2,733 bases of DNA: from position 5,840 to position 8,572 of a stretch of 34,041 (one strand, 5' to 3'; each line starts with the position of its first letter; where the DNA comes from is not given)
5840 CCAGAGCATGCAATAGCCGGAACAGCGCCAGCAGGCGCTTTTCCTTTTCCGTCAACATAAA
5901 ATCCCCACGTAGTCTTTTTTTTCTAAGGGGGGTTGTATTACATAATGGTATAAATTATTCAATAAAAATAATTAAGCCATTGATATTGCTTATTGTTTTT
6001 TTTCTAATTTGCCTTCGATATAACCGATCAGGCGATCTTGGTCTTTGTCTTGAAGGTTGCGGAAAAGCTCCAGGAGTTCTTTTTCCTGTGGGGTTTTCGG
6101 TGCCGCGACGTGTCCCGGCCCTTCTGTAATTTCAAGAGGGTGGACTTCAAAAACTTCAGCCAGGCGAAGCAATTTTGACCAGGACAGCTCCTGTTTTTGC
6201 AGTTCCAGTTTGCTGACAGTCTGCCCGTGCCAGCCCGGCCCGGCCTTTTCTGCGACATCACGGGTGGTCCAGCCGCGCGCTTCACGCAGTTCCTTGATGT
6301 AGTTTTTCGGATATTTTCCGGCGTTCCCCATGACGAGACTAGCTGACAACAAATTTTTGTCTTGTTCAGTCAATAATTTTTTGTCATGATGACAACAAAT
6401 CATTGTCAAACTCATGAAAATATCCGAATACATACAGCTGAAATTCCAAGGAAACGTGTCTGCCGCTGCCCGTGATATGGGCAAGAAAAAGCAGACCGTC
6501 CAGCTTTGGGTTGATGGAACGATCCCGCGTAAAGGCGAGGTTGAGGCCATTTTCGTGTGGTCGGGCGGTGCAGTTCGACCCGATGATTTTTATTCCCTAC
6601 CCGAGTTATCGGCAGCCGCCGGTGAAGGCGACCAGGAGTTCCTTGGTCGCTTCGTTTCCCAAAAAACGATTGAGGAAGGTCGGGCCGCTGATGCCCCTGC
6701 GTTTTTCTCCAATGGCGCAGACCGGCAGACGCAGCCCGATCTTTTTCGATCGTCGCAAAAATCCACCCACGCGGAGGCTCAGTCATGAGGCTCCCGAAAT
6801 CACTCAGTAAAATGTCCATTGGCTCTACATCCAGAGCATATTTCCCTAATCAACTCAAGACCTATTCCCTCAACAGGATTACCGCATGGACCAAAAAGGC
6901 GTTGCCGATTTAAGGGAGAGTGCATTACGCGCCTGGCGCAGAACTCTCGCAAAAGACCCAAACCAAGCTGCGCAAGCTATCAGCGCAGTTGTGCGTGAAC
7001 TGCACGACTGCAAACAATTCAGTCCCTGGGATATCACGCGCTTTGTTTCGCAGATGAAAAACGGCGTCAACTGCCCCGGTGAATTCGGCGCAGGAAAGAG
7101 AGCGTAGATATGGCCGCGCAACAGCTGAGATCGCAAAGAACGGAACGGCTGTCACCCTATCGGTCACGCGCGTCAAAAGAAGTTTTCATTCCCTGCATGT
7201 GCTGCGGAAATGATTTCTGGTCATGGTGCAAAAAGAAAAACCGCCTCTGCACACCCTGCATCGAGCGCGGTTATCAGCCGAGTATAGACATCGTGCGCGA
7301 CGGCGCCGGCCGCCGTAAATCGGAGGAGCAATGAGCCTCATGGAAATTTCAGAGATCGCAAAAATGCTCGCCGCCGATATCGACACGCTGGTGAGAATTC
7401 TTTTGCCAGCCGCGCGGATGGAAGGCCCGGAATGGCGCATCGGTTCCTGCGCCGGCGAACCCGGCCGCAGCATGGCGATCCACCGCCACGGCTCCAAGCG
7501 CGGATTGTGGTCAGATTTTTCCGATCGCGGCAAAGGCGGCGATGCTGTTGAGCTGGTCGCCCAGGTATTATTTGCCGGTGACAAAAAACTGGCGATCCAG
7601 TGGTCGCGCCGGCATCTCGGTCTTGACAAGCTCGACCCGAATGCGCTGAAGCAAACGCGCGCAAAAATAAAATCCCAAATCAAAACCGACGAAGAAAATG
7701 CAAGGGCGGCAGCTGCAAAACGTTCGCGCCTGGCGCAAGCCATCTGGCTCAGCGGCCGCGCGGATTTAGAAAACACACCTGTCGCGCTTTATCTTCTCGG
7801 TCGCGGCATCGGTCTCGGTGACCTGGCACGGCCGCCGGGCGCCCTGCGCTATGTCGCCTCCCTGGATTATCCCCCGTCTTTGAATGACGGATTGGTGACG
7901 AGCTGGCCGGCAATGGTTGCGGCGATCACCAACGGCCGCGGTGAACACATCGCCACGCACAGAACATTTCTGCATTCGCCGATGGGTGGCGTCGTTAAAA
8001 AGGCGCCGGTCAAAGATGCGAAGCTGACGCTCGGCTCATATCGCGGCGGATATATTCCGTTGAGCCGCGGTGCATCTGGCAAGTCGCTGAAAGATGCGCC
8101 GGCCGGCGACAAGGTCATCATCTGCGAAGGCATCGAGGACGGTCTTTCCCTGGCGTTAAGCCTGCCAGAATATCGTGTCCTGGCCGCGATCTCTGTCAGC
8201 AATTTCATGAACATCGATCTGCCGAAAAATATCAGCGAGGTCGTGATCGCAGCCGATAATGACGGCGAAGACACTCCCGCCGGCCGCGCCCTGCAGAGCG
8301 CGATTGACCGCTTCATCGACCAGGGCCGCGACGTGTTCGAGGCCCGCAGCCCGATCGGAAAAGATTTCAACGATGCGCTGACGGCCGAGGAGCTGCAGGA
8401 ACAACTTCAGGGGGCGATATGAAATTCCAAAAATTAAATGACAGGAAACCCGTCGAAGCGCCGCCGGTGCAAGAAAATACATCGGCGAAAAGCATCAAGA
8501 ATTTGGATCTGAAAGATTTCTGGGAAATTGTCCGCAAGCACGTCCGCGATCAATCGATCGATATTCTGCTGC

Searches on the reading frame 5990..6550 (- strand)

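Call 25: search_protein_families(library=phrogs, proteins=[window:5990-6550:-], max_evalue=0.01)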
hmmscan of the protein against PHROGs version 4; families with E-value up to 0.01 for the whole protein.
window:5990-6550:- (186 aa): 8 families
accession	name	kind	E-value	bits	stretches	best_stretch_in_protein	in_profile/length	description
phrog_3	-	transcription regulation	2.7e-09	38.3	1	74-153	82-157/430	transcriptional repressor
phrog_8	-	transcription regulation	1.4e-08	35.6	1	80-170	165-248/346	transcriptional regulator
phrog_2967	-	transcription regulation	9.8e-08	32.8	1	83-185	13-109/225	transcriptional regulator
phrog_5823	-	transcription regulation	4.2e-05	23.9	1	85-168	11-93/404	transcriptional regulator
phrog_4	-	transcription regulation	9.1e-05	22.6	1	77-147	133-197/400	transcriptional repressor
phrog_1373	-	transcription regulation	0.00012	23.1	1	83-136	66-117/166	transcriptional regulator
phrog_4836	-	transcription regulation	0.0011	19.6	1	12-144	8-137/194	CII-like regulator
phrog_2439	-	transcription regulation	0.0019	18.1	1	81-137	8-62/367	transcriptional regulator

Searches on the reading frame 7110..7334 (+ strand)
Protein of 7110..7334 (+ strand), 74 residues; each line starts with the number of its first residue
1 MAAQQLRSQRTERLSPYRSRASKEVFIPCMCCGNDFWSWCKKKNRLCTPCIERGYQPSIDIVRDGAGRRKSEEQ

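Call 4: search_protein_families(library=pfam, proteins=[window:7110-7334:+], max_evalue=0.01)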
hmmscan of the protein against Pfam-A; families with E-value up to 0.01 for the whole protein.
window:7110-7334:+ (74 aa): 0 families

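Call 5: search_protein_families(library=phrogs, proteins=[window:7110-7334:+], max_evalue=0.001)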
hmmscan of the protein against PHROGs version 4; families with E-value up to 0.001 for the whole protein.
window:7110-7334:+ (74 aa): 1 family
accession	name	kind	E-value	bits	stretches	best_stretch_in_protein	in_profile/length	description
phrog_13335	-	unknown function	0.00049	21.3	1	10-56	41-86/99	-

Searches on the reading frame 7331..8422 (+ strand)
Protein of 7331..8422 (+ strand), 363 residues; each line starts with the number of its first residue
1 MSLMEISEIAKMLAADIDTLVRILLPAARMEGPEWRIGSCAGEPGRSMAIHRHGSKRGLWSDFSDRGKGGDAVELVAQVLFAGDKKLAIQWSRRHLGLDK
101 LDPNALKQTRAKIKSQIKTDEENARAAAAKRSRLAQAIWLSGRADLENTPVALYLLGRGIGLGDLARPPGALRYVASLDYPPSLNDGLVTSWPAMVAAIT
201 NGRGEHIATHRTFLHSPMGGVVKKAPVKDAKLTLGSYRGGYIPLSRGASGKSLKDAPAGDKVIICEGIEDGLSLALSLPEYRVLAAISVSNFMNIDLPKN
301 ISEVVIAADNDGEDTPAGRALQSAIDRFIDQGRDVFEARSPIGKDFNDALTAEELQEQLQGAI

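Call 4: search_protein_families(library=pfam, proteins=[window:7331-8422:+], max_evalue=0.01)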
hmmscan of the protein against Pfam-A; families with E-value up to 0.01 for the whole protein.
window:7331-8422:+ (363 aa): 3 families
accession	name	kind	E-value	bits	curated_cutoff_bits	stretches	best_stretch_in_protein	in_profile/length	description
PF23639.1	DUF7146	-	1.7e-22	80.2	27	1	130-242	2-103/105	Domain of unknown function (DUF7146)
PF13362.12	Toprim_3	-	1.5e-16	61.1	27.2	1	262-352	2-91/95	Toprim domain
PF13155.12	Toprim_2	-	0.0017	19.1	22.1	1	263-350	1-88/88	Toprim-like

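Call 5: search_protein_families(library=phrogs, proteins=[window:7331-8422:+], max_evalue=0.001)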
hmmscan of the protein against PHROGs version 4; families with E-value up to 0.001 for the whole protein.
window:7331-8422:+ (363 aa): 4 families
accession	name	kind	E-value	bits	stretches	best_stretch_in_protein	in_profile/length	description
phrog_510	-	DNA, RNA and nucleotide metabolism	2.3e-30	106.9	1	56-360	64-355/667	DNA primase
phrog_2249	-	DNA, RNA and nucleotide metabolism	1.7e-06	28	1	56-353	36-310/802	DNA primase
phrog_47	-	DNA, RNA and nucleotide metabolism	2.5e-05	24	1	259-357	232-328/947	DNA primase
phrog_239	-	DNA, RNA and nucleotide metabolism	0.00024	21.2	0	256-360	191-306/801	DNA primase/helicase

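Call 107: search_protein_families(library=ncbifam, proteins=[window:7331-8422:+], max_evalue=0.01)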
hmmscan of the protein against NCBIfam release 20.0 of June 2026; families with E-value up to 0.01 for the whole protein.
window:7331-8422:+ (363 aa): 2 families
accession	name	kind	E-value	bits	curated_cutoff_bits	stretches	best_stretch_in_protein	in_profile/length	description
TIGR02760.1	TraI_TIGR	equivalog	5.4e-19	67.2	929.85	1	45-363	1591-1877/1960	conjugative transfer relaxase/helicase TraI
NF005477.0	PRK07078.1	subfamily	7.6e-11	40.9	1014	1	7-105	20-120/759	hypothetical protein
